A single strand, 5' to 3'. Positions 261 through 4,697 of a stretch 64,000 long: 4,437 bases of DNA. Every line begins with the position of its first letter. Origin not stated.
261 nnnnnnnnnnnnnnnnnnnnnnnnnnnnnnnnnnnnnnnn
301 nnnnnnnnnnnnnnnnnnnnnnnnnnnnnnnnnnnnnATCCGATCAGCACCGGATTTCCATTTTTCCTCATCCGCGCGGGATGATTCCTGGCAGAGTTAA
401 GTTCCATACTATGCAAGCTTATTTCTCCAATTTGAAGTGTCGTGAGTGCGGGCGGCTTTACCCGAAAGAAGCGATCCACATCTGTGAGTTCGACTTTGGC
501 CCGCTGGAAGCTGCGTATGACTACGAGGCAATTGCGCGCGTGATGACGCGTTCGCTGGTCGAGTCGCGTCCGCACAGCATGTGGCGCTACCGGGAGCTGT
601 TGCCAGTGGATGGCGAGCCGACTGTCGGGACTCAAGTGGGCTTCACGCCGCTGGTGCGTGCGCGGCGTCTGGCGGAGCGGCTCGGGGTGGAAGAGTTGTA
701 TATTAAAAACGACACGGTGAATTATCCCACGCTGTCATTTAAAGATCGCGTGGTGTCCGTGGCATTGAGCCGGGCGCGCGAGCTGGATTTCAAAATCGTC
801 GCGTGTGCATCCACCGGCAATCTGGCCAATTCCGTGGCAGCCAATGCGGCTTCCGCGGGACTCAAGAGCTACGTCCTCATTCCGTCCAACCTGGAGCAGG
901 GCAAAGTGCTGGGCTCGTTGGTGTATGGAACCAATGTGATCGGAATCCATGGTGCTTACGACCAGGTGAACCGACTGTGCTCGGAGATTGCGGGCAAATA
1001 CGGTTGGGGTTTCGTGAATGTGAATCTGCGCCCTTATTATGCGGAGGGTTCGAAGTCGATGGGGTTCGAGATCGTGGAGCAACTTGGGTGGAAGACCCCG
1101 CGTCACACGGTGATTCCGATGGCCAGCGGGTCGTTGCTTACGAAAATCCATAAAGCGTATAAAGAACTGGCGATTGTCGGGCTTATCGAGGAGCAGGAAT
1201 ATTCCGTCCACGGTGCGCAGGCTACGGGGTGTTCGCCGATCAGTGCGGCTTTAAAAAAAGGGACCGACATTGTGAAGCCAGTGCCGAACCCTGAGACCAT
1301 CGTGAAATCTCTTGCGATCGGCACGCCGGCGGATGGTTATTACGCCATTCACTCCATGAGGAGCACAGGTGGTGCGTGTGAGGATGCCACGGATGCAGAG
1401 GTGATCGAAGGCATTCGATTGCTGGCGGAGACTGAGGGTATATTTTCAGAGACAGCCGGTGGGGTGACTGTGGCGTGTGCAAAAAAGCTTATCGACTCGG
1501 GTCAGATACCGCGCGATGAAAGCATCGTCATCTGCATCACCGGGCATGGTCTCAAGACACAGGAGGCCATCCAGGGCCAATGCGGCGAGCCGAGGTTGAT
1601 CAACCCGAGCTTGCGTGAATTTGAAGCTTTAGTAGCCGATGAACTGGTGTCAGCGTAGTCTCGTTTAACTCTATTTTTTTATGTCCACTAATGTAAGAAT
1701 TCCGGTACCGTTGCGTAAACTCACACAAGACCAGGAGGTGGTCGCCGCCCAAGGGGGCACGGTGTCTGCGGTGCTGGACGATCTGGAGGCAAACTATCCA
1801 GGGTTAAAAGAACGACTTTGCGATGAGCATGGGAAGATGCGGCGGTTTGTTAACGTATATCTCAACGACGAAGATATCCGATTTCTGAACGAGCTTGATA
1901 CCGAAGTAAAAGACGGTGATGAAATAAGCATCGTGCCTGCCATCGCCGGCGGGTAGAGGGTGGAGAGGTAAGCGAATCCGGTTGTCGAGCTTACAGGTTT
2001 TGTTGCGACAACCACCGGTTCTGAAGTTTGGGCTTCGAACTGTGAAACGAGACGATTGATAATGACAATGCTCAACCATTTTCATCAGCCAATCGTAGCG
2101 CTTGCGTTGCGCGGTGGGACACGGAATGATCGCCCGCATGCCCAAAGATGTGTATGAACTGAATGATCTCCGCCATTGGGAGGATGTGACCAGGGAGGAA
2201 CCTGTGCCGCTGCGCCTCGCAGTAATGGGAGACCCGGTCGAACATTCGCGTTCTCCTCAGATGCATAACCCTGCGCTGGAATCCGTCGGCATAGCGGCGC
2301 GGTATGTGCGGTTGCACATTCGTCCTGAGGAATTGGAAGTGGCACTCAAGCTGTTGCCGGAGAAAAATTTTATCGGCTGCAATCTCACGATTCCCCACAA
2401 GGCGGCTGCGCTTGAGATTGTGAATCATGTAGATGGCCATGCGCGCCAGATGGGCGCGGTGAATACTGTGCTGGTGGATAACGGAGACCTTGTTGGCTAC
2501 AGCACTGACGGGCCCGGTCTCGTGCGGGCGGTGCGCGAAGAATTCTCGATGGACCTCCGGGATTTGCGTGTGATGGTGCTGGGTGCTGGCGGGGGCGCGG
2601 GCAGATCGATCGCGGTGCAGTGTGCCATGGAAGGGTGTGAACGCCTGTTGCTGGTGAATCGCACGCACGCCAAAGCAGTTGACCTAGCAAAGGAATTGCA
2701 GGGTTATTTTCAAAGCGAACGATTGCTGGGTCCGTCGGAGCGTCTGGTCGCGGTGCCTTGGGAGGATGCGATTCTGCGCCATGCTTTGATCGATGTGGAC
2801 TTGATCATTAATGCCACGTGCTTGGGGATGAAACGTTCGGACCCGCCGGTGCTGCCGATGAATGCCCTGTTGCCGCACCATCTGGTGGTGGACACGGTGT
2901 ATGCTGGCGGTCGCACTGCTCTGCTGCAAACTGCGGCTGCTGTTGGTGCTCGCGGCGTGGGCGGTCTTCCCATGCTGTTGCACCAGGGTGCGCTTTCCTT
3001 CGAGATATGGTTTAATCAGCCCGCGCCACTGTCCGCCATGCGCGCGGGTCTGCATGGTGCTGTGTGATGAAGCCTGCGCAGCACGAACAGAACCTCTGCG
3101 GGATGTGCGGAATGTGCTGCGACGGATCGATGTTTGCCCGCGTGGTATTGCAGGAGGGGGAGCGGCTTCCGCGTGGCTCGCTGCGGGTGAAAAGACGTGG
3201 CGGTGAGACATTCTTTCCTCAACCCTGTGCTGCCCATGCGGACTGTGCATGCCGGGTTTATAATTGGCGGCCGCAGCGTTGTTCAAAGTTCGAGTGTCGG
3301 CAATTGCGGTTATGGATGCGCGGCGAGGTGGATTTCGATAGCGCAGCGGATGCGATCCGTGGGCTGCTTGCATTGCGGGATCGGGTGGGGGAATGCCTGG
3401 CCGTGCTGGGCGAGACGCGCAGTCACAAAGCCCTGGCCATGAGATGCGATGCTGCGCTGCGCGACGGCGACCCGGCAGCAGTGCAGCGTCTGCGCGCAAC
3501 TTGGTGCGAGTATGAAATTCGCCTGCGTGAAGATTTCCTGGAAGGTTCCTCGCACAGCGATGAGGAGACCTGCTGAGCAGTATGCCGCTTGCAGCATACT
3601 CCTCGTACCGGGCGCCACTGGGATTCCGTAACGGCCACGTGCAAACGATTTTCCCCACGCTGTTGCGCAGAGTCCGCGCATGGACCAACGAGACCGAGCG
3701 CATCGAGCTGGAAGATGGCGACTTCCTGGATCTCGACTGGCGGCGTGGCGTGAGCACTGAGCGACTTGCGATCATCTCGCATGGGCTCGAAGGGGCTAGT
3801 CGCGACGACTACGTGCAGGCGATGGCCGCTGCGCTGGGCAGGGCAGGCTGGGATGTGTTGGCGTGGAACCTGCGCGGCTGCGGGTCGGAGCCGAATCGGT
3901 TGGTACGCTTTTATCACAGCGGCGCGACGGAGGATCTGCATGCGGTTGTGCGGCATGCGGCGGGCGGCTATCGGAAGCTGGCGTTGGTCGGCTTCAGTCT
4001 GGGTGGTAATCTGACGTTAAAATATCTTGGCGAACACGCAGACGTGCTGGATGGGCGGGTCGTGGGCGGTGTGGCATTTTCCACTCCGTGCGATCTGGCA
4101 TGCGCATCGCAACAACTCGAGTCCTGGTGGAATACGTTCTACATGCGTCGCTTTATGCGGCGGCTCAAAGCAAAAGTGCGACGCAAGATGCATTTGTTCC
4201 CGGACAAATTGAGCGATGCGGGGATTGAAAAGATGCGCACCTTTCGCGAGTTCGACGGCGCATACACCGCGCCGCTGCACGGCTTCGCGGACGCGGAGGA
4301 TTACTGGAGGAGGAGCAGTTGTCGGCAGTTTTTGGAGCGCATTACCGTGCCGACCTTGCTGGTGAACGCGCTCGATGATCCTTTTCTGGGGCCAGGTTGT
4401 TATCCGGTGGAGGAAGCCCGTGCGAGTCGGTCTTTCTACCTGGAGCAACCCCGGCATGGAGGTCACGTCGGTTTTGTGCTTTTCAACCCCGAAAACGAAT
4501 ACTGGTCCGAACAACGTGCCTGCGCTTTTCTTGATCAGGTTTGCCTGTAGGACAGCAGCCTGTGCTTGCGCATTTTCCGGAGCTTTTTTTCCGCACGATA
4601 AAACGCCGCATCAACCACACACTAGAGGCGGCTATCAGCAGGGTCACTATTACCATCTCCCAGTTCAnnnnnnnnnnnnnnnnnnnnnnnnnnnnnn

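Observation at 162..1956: SAM-I riboswitch controls a threonine-synthase homologue plus a GG-terminated MoaD/ThiS carrier: predicted thiocarboxylate-dependent homocysteine synthesis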

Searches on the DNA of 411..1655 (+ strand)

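Call 30: search_rna_families(source=L002, threshold=gathering)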
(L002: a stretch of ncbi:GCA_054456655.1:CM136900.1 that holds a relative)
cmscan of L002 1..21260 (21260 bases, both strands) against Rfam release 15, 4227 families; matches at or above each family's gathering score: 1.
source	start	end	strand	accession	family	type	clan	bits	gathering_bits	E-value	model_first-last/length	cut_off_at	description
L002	9726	9935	+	RF00162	SAM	Cis-reg; riboswitch;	CL00012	69.1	44.4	1.6e-14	1-108/108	no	SAM riboswitch aptamer (S box leader)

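Call 32: search_rna_families(sources=[L003, L008, L015, L016, L021, L024, L036, L047, L055, L059, L079, L053, L082, L028], threshold=gathering)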
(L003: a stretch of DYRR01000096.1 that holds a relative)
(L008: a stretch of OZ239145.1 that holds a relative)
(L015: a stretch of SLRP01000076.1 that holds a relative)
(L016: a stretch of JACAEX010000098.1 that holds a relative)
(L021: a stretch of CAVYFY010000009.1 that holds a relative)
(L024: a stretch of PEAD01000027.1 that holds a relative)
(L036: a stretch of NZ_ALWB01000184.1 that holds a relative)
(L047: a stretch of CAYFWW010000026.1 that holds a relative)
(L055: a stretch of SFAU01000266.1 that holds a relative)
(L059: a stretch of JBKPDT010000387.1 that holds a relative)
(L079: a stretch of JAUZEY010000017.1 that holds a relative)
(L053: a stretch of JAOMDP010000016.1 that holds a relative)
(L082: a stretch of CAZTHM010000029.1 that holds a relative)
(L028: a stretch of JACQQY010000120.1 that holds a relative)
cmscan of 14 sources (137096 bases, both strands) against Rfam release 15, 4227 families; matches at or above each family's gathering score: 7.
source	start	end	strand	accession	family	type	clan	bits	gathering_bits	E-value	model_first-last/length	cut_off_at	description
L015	288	408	+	RF00162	SAM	Cis-reg; riboswitch;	CL00012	88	44.4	3.2e-19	1-108/108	no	SAM riboswitch aptamer (S box leader)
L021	5811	5918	+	RF00162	SAM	Cis-reg; riboswitch;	CL00012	81.9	44.4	1.9e-17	1-108/108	no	SAM riboswitch aptamer (S box leader)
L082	5749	5858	+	RF00162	SAM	Cis-reg; riboswitch;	CL00012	79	44.4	1.3e-16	1-108/108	no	SAM riboswitch aptamer (S box leader)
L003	5757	5889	+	RF00162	SAM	Cis-reg; riboswitch;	CL00012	76.7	44.4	6.3e-16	1-108/108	no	SAM riboswitch aptamer (S box leader)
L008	5757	5890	+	RF00162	SAM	Cis-reg; riboswitch;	CL00012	73.3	44.4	6e-15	1-108/108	no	SAM riboswitch aptamer (S box leader)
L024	12994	13087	-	RF01852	tRNA-Sec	Gene; tRNA;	CL00001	71.3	47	2.8e-12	1-91/91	no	Selenocysteine transfer RNA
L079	1739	1840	+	RF00162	SAM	Cis-reg; riboswitch;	CL00012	65.5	44.4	1.1e-12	1-108/108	no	SAM riboswitch aptamer (S box leader)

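Call 60: search_rna_families(source=L083, threshold=gathering)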
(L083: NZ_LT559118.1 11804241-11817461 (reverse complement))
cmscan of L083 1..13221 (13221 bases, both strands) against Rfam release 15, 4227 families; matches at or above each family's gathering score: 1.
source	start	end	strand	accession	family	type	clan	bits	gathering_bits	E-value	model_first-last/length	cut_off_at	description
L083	5843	5984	+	RF00162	SAM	Cis-reg; riboswitch;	CL00012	68.7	44.4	1.3e-14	1-108/108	no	SAM riboswitch aptamer (S box leader)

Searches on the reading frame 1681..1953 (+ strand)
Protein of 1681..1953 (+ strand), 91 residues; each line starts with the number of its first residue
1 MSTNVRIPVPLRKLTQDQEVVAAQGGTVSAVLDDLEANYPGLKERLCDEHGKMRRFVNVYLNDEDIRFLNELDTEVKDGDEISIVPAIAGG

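Call 7: search_protein_families(library=ncbifam, proteins=[window:1681-1953:+], max_evalue=0.01)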
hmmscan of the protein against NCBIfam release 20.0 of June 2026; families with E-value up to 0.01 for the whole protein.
window:1681-1953:+ (91 aa): 6 families
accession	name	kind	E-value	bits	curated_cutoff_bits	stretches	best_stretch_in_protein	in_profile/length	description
NF041918.1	SAMP1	equivalog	1.8e-19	70.1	60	1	9-91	7-91/91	ubiquitin-like small modifier protein 1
TIGR01687.1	moaD_arch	subfamily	2.6e-14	53.5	49.5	1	15-91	13-88/88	MoaD family protein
NF053661.1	Urm1_like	equivalog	2.5e-05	24.4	70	1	9-91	6-79/79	Urm1-like protein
NF008347.0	PRK11130.1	equivalog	0.0036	17.8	94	1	22-91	22-81/81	molybdopterin synthase sulfur carrier subunit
TIGR01683.1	thiS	equivalog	0.004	17.4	37.45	1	55-91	28-64/64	sulfur carrier protein ThiS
TIGR01682.1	moaD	equivalog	0.0098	16.7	66.15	0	35-91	25-80/80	molybdopterin converting factor subunit 1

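Call 8: search_protein_families(library=pfam, proteins=[window:1681-1953:+], max_evalue=0.01)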
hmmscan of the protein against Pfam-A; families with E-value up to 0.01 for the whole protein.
window:1681-1953:+ (91 aa): 2 families
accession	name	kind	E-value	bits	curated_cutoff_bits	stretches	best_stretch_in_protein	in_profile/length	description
PF02597.26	ThiS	-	4.7e-20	72.4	22.5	1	5-91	1-76/76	ThiS family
PF09138.17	Urm1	-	0.00049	20.9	21.8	1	27-91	32-96/96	Urm1 (Ubiquitin related modifier)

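Call 16: search_solved_structures(query=window:1681-1953:+, max_evalue=0.01, show_alignments=2)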
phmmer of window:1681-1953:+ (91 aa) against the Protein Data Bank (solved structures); distinct sequences matched with E-value up to 0.01: 10.
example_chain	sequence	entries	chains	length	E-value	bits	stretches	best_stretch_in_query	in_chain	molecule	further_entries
3dwg_C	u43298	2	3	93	1.4e-25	92.3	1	1-91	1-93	9.5 kDa culture filtrate antigen cfp10A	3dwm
4n6e_B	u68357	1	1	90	1.6e-23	85.7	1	1-91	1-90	ThiS/MoaD family protein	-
1v8c_A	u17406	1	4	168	2.1e-09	40.7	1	11-91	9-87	MoaD related protein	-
2m19_A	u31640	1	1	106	8.2e-09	38.8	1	25-91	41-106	Molybdopterin converting factor subunit 1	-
2g1e_A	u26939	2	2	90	3.6e-06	30.4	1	4-91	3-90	hypothetical protein Ta0895 | Putative uncharacterized protein Ta0895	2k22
2l52_A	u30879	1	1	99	8e-06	29.2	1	11-91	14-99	METHANOSARCINA ACETIVORANS SAMP1 HOMOLOG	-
1vjk_A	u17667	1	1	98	0.0039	20.7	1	16-91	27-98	molybdopterin converting factor, subunit 1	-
3po0_A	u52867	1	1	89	0.0043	20.5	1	25-91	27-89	Small archaeal modifier protein 1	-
4hro_A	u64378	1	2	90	0.0044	20.5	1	25-91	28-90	Small archaeal modifier protein 1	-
2l83_A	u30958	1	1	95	0.0053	20.2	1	25-91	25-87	Small archaeal modifier protein 1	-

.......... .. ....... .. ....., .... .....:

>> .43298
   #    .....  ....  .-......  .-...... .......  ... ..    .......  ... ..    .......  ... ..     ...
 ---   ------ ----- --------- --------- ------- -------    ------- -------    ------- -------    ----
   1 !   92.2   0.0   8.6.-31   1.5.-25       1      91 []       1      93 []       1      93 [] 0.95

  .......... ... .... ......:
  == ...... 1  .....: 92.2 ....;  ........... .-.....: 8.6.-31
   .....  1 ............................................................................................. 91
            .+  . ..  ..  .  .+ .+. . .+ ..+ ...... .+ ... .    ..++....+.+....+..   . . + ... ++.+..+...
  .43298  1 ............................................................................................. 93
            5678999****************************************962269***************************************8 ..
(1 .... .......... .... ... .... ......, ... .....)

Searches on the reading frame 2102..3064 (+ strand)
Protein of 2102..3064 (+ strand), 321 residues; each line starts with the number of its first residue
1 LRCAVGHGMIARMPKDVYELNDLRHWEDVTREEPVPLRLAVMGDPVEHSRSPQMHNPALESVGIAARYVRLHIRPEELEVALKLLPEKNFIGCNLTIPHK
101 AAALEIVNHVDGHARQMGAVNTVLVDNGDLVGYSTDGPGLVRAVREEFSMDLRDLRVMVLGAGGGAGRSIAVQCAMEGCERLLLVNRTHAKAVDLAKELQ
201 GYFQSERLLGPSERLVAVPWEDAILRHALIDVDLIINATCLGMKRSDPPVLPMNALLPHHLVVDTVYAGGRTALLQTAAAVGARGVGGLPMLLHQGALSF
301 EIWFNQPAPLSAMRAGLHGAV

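Call 19: search_protein_families(library=ncbifam, proteins=[window:2102-3064:+], max_evalue=1e-8)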
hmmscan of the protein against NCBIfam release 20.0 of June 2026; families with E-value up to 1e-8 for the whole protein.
window:2102-3064:+ (321 aa): 17 families
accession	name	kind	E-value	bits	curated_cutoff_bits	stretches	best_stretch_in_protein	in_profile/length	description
NF001312.0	PRK00258.1-4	equivalog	1.6e-63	214.7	295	1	39-306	12-266/285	shikimate dehydrogenase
TIGR00507.1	aroE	equivalog_domain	9e-63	211.9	200.2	1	39-316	3-264/270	shikimate dehydrogenase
NF001319.0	PRK00258.3-3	equivalog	2.8e-56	190.6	252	1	40-315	10-268/279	shikimate dehydrogenase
NF001314.0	PRK00258.2-2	equivalog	2.7e-52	177.6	248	1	39-318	10-285/290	shikimate dehydrogenase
NF009200.0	PRK12548.1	subfamily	2.5e-50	171.5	432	1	39-314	12-284/289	shikimate dehydrogenase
NF001310.0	PRK00258.1-2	equivalog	5.4e-50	170.1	221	1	38-305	4-260/279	shikimate dehydrogenase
NF001313.0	PRK00258.2-1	equivalog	5.2e-48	164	431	1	41-316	14-285/290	shikimate dehydrogenase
NF001315.0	PRK00258.2-4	equivalog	8.4e-47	159.7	413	1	40-314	11-276/284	shikimate dehydrogenase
NF001322.0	PRK00258.3-6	equivalog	4.3e-46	157.4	285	1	41-315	10-261/272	shikimate dehydrogenase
NF009201.0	PRK12549.1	subfamily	1.2e-43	149.3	235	1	37-315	8-278/286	shikimate dehydrogenase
NF001311.0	PRK00258.1-3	equivalog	9.5e-43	146.4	235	1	38-318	7-270/279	shikimate dehydrogenase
NF001316.0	PRK00258.2-5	equivalog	2.7e-42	144.9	247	1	39-199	4-157/263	shikimate dehydrogenase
NF009390.0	PRK12749.1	equivalog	1.5e-39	136.1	349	1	40-313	11-280/288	quinate/shikimate dehydrogenase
NF006802.0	PRK09310.1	equivalog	1.7e-32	112.9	598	1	40-306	219-456/477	bifunctional 3-dehydroquinate dehydratase/shikimate dehydrogenase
TIGR01809.1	Shik-DH-AROM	equivalog_domain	5.1e-32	111.1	196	1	38-315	7-280/282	shikimate dehydrogenase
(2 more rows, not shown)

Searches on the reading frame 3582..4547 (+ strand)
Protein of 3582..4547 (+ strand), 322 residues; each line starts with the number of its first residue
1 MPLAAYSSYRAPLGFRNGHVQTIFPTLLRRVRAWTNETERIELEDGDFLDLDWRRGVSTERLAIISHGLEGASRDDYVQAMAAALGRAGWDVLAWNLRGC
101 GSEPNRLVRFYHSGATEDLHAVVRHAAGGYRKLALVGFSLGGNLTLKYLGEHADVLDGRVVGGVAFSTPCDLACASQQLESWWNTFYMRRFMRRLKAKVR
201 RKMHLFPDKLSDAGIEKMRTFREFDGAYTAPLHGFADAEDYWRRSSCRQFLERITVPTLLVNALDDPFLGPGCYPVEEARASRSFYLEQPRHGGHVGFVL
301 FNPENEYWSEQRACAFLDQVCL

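Call 19: search_protein_families(library=ncbifam, proteins=[window:3582-4547:+], max_evalue=1e-8)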
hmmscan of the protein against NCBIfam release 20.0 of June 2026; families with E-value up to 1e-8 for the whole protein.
window:3582-4547:+ (322 aa): 1 family
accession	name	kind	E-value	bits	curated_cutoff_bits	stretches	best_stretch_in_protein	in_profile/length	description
NF008218.0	PRK10985.1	equivalog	1.8e-65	221.4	267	1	8-319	4-320/326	hydrolase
